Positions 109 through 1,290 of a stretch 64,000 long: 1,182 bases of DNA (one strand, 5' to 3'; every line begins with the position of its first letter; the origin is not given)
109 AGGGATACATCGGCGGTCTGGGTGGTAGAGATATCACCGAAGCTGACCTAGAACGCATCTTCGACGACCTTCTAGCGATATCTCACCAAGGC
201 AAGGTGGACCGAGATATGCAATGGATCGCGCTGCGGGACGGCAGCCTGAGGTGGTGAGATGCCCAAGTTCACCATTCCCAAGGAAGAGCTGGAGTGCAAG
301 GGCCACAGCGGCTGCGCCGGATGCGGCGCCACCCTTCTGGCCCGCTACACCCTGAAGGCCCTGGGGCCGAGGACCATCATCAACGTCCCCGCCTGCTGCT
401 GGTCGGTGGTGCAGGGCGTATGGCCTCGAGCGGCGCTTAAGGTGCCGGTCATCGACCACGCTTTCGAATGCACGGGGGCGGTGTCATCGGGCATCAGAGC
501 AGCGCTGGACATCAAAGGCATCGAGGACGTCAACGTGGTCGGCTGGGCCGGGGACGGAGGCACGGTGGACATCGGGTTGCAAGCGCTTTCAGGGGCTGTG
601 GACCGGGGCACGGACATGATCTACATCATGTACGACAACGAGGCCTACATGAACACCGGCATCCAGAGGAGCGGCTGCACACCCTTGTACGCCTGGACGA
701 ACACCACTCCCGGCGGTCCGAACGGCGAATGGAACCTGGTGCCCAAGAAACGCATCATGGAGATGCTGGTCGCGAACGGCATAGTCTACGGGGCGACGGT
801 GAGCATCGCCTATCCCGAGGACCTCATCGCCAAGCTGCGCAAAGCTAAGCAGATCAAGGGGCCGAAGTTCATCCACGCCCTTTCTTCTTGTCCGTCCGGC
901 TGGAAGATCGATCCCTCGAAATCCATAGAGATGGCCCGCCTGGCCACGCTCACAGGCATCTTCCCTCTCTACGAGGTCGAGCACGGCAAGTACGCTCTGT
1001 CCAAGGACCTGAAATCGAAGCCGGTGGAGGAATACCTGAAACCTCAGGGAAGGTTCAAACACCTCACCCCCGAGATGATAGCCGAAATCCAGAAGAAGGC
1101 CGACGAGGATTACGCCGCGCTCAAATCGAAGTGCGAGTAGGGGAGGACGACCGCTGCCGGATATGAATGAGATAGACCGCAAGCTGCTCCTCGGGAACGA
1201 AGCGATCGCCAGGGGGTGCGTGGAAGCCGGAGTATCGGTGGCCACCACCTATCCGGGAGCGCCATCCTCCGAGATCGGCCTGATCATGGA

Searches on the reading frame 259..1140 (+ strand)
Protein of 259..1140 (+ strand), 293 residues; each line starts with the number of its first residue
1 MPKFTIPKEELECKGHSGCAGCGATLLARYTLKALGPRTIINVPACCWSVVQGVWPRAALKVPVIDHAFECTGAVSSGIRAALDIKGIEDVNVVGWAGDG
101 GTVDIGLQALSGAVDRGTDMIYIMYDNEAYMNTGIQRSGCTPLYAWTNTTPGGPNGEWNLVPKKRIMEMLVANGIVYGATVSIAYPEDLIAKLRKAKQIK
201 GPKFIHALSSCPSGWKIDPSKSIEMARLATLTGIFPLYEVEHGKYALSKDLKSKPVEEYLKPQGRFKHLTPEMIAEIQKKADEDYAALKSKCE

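Call 50: search_protein_families(library=pfam, alignment_id=A3, max_evalue=0.0001)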
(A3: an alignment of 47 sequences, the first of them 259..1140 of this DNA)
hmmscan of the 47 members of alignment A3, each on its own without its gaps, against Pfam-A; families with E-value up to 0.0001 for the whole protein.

A. member 1, window:259-1140:+ (293 aa): 1 family
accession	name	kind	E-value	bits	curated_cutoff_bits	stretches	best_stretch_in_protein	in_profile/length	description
PF02775.26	TPP_enzyme_C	-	1.2e-16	61.4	21.9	1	76-206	37-150/151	Thiamine pyrophosphate enzyme, C-terminal TPP binding domain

B. families by the number of members that match (of 47 scanned): 72 families (the first 25 are shown)
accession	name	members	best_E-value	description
PF13240.11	Zn_Ribbon_1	3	7.1e-37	zinc-ribbon domain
PF12773.13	DZR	2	4.5e-51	Double zinc ribbon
PF00528.27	BPD_transp_1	2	2.8e-43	Binding-protein-dependent transport system inner membrane component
PF17032.10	Zn_ribbon_15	2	1.4e-41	zinc-ribbon family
PF00005.33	ABC_tran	2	1.5e-28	ABC transporter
PF18912.6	DZR_2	2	2.5e-24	Double zinc ribbon domain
PF02775.26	TPP_enzyme_C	2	1.2e-23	Thiamine pyrophosphate enzyme, C-terminal TPP binding domain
PF10571.15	UPF0547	2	3.7e-22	Uncharacterised protein family UPF0547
PF08352.17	oligo_HPY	2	4.3e-21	Oligopeptide/dipeptide transporter, C-terminal region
PF13248.11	Zn_ribbon_3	2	2.2e-15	zinc-ribbon domain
PF13304.12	AAA_21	2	1.9e-06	AAA domain, putative AbiEii toxin, Type IV TA system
PF00815.25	Histidinol_dh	1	2e-162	Histidinol dehydrogenase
PF13597.11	NRDD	1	5e-141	Anaerobic ribonucleoside-triphosphate reductase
PF03176.21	MMPL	1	9.1e-101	MMPL family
PF04123.18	DUF373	1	5.3e-92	Domain of unknown function (DUF373)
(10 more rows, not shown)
